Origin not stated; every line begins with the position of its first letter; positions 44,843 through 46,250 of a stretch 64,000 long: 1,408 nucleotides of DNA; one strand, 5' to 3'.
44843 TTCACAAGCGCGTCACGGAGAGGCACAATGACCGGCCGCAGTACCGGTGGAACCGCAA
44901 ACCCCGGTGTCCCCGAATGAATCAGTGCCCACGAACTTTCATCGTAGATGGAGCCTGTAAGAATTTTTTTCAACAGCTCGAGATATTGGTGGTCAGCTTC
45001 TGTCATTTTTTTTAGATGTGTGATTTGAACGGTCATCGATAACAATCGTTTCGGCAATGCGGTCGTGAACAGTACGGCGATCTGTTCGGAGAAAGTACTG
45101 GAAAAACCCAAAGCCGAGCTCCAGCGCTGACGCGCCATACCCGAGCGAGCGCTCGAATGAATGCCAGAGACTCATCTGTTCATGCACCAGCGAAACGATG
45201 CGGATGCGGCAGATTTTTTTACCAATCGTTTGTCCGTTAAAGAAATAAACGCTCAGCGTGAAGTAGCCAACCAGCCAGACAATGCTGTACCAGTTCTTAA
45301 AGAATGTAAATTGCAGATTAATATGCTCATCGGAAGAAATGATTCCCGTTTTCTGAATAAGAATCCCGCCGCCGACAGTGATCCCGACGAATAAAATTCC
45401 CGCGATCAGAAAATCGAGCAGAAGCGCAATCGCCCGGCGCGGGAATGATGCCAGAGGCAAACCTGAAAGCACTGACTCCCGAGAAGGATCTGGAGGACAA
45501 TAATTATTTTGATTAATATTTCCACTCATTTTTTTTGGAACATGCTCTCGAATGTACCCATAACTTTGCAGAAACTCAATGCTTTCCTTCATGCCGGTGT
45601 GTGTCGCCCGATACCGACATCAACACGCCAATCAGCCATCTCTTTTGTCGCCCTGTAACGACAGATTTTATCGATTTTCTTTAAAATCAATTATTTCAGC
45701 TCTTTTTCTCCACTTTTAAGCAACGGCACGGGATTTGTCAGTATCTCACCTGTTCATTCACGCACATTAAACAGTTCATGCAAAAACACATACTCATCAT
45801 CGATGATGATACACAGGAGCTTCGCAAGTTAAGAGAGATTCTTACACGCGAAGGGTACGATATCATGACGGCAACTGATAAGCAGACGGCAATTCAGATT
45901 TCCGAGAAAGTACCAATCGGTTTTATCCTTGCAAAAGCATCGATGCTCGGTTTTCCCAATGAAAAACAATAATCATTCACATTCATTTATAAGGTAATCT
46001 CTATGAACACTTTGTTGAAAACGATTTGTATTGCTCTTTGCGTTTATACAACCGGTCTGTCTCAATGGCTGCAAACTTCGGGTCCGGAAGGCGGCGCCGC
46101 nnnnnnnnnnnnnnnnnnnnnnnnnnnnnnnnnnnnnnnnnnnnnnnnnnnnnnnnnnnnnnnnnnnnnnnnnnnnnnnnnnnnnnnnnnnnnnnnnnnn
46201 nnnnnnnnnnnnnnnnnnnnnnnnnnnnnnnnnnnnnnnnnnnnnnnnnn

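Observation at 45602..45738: Classical sigma54 enhancer geometry with a new UAS motif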

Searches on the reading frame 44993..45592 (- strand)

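Call 6: search_protein_families(library=pfam, proteins=[window:44993-45592:-], max_evalue=0.01)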
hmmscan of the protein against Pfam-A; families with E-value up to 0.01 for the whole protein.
window:44993-45592:- (199 aa): 1 family
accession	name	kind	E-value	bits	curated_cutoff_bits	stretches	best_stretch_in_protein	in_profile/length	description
PF06271.18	RDD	-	4.3e-18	66.4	24.1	1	48-181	2-137/137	RDD family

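Call 41: search_protein_families(library=ncbifam, proteins=[window:44993-45592:-], max_evalue=0.001)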
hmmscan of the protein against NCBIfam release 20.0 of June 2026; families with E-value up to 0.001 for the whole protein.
window:44993-45592:- (199 aa): 0 families

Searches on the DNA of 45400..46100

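Call 15: search_rna_families(source=window, start=45400, end=46100, threshold=evalue, max_evalue=10)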
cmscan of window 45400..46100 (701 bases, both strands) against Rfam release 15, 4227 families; matches with E-value up to 10: 3.
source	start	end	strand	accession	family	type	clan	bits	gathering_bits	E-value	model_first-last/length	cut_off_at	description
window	45481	45546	-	RF02109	DLEU2_5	Gene; lncRNA;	-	16.5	40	4.2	1-84/84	no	Deleted in lymphocytic leukemia 2 conserved region 5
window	45739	45808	-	RF00147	SNORD34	Gene; snRNA; snoRNA; CD-box;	CL00055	15.7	38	6.3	1-79/79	no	Small nucleolar RNA SNORD34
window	45878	45983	-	RF04329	snoMe18S-C1367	Gene; snRNA; snoRNA; CD-box;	-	14.9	101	7.3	1-110/110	no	Drosophila C/D box small nucleolar RNA snoMe18S-C1367 family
